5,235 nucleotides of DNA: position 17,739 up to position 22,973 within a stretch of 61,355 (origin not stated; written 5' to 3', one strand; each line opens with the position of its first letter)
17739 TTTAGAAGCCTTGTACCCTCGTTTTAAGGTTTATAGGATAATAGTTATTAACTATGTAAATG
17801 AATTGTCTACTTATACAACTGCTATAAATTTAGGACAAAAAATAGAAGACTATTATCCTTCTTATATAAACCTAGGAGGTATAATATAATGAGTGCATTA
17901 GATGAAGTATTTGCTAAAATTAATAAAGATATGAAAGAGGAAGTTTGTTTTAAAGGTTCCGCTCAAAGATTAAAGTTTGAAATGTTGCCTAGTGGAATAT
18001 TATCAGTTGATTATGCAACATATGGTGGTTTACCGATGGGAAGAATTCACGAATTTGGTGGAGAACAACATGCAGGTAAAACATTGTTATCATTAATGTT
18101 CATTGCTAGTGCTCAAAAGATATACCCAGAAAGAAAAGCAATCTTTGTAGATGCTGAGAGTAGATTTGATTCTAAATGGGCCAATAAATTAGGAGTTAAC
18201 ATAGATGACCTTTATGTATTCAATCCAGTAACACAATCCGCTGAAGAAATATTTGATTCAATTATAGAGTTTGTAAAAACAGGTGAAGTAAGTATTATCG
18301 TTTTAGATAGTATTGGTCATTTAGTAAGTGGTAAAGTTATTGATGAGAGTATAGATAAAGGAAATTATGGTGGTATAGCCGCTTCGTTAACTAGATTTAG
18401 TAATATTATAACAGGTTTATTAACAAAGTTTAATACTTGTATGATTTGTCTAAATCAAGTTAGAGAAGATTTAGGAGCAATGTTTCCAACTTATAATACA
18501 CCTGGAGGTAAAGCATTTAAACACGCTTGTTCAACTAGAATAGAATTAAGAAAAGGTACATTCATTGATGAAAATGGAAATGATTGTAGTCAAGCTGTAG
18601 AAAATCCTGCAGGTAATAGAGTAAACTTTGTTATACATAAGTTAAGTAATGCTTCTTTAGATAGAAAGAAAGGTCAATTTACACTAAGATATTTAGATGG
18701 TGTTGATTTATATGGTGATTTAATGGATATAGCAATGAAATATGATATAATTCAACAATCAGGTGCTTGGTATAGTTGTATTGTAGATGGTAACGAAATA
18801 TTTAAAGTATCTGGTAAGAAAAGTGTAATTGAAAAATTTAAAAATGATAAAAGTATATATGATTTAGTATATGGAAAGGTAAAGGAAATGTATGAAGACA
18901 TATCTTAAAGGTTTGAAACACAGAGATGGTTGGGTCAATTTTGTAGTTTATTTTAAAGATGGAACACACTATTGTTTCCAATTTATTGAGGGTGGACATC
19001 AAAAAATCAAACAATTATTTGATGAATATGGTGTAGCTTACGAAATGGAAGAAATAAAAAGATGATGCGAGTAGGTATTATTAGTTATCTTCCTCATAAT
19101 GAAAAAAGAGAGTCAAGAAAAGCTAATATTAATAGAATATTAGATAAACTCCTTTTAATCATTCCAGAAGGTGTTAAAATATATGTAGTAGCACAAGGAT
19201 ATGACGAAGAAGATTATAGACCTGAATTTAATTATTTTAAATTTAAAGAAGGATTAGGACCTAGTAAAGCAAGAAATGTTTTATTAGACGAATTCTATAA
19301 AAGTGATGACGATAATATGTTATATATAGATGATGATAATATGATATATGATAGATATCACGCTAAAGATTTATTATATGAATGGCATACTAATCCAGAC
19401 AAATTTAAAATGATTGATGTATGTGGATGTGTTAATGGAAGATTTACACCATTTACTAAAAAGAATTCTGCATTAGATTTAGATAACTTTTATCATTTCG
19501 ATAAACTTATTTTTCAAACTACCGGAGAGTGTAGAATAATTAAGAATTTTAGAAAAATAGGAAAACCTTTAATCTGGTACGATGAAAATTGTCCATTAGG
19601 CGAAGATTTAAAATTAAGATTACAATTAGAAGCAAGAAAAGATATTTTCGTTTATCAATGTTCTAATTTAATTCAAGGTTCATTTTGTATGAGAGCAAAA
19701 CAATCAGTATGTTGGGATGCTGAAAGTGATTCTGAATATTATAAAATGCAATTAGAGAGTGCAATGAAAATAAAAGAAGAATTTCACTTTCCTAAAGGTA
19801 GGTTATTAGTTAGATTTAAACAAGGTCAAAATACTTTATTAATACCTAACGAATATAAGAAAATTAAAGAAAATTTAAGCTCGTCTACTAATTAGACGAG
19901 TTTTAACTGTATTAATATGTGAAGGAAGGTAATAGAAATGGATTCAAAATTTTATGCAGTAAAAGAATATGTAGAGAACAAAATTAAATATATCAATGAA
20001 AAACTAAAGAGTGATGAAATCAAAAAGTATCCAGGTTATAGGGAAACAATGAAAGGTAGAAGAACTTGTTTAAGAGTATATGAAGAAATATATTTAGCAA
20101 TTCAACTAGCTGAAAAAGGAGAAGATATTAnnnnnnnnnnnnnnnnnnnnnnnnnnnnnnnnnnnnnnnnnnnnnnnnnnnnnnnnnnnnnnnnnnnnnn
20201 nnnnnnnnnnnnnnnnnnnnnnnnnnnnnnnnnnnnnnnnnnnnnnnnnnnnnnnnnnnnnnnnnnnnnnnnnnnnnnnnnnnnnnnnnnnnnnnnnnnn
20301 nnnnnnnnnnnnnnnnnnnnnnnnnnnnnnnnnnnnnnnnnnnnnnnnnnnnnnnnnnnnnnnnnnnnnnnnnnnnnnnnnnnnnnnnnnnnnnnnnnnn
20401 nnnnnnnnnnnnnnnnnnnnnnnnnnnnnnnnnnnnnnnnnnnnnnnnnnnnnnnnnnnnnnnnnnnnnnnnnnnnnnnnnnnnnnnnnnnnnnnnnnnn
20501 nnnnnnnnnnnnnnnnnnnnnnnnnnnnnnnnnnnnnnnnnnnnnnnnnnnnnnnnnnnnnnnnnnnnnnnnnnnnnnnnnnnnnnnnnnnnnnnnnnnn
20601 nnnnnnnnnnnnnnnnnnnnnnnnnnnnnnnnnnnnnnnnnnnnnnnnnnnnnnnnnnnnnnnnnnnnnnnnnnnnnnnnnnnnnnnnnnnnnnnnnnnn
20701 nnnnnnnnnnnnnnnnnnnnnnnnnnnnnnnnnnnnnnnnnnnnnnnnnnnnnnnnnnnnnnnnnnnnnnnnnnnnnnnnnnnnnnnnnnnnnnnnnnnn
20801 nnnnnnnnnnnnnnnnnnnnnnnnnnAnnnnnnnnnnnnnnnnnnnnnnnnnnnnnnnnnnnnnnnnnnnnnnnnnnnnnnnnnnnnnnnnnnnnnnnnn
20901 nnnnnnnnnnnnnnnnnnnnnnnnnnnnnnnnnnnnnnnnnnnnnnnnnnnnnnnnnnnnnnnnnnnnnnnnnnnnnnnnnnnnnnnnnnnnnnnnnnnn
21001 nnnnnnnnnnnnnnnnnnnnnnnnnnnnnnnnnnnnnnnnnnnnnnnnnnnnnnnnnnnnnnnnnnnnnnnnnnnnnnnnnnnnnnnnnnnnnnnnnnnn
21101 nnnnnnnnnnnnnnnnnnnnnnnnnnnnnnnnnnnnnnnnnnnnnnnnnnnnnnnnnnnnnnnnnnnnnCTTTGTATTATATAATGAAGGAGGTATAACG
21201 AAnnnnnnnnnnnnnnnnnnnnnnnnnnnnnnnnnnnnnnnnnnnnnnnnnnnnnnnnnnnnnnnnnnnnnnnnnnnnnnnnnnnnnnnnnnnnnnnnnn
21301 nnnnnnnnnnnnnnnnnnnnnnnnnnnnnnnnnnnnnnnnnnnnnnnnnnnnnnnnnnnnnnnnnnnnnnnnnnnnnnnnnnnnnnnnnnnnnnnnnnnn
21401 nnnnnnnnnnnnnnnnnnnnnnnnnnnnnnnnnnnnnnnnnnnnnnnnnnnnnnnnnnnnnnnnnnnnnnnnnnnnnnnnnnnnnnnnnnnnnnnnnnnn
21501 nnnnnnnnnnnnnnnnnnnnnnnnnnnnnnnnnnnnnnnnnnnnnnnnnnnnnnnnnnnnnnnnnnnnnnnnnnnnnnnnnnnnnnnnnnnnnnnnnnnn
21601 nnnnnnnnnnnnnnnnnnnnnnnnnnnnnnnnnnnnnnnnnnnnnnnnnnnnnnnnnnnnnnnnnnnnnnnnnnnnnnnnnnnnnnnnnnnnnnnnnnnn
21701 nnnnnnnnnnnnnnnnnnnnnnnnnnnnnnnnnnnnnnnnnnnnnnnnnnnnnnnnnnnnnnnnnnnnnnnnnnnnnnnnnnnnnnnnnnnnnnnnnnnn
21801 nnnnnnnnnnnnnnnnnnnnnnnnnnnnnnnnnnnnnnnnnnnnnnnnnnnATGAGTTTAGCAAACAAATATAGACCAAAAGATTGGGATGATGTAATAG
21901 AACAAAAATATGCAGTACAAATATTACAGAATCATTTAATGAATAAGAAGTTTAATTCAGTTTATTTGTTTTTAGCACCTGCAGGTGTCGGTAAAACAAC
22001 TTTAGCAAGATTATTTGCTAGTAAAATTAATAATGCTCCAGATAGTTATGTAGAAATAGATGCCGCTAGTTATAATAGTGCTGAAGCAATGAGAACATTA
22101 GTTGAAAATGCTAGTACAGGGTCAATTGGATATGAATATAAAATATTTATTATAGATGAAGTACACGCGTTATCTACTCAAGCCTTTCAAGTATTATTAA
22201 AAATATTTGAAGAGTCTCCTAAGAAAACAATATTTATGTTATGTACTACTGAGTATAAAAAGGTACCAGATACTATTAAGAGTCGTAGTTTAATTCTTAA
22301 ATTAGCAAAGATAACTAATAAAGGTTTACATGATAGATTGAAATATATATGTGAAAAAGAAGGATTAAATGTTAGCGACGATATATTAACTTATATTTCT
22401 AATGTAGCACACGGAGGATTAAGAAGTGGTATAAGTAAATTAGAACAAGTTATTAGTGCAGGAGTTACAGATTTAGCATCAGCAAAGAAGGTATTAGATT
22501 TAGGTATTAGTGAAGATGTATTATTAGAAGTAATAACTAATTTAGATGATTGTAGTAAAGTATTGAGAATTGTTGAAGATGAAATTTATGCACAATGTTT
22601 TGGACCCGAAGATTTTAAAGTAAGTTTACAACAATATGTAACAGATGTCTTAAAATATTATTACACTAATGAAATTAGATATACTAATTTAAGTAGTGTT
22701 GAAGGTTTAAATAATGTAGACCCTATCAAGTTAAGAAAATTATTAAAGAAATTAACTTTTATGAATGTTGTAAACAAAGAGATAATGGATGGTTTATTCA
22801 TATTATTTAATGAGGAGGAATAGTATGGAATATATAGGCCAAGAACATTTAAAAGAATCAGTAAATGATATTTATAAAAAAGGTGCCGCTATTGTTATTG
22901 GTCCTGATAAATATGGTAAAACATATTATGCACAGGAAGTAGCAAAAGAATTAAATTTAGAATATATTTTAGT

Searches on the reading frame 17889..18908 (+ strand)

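Call 11: search_protein_families(library=pfam, proteins=[window:17889-18908:+], max_evalue=0.001)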
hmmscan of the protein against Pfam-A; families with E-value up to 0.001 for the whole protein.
window:17889-18908:+ (339 aa): 4 families
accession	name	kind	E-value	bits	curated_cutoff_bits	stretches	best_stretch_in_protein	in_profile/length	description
PF00154.27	RecA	-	6.7e-40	137.6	27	1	3-236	2-234/262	recA bacterial DNA recombination protein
PF08423.17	Rad51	-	2e-08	34.3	22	1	32-224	7-213/244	Rad51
PF21096.2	RecA_C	-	2.1e-07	31.4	27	1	276-335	1-56/57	RecA C-terminal domain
PF06745.19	ATPase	-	4e-07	30.1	26.6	1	34-109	2-78/231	KaiC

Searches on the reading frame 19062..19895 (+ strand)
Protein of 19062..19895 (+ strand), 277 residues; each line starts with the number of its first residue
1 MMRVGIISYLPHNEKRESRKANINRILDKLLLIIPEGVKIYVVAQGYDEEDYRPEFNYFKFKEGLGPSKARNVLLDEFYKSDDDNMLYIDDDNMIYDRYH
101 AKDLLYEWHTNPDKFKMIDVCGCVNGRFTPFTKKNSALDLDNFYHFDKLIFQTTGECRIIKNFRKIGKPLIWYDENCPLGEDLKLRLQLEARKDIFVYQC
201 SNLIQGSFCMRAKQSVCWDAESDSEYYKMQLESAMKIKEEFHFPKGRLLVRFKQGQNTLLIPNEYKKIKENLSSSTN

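Call 79: search_protein_families(library=phrogs, proteins=[window:19062-19895:+], max_evalue=0.001)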
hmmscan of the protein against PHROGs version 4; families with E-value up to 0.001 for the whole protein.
window:19062-19895:+ (277 aa): 1 family
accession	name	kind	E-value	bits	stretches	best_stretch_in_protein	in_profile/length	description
phrog_2456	-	moron, auxiliary metabolic gene and host takeover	1.6e-05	25.6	1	30-93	25-88/239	glycosyltransferase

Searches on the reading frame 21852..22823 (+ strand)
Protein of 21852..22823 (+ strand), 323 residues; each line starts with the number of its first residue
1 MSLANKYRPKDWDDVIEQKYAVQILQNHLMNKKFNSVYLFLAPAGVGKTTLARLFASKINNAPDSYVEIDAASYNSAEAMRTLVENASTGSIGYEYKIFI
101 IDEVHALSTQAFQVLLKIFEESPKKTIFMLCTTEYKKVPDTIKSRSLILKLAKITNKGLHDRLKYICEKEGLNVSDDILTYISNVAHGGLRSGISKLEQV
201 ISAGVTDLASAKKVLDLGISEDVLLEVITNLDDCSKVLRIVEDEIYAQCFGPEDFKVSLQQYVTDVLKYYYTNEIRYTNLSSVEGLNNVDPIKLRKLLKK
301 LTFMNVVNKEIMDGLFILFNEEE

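Call 11: search_protein_families(library=pfam, proteins=[window:21852-22823:+], max_evalue=0.001)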
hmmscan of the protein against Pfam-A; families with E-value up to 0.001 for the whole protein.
window:21852-22823:+ (323 aa): 11 families
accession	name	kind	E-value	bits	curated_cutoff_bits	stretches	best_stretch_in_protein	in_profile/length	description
PF13177.12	DNA_pol3_delta2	-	2.4e-22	80.1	27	2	74-154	80-160/161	DNA polymerase III, delta subunit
PF00004.35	AAA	-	3.7e-12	47.2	21.2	1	39-145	2-122/131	ATPase family associated with various cellular activities (AAA)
PF13401.12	AAA_22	-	2.9e-08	34.5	27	1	38-86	8-56/130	AAA domain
PF21960.2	RCF1-5-like_lid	-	2.7e-06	27.7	27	1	162-198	2-39/43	RCF1/5-like, AAA+ ATPase lid domain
PF07728.20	AAA_5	-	1.9e-05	25.2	22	1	43-122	7-93/139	AAA domain (dynein-related subfamily)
PF07724.20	AAA_2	-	2.1e-05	25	27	1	37-122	5-102/166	AAA domain (Cdc48 subfamily)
PF13173.12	AAA_14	-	2.3e-05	24.8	27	1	45-129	12-95/129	AAA domain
PF05496.18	RuvB_N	-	8.5e-05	22.8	27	1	8-121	2-110/159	Holliday junction DNA helicase RuvB P-loop domain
PF04851.21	ResIII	-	0.00015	22.2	22.5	0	85-128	115-156/164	Type III restriction enzyme, res subunit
PF22608.2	DNAX_ATPase_lid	-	0.00018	21.6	27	1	161-204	4-47/49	DNA polymerase III clamp loader subunit, ATPase lid domain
PF13604.12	AAA_30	-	0.00044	20.5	27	0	36-128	19-121/191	AAA domain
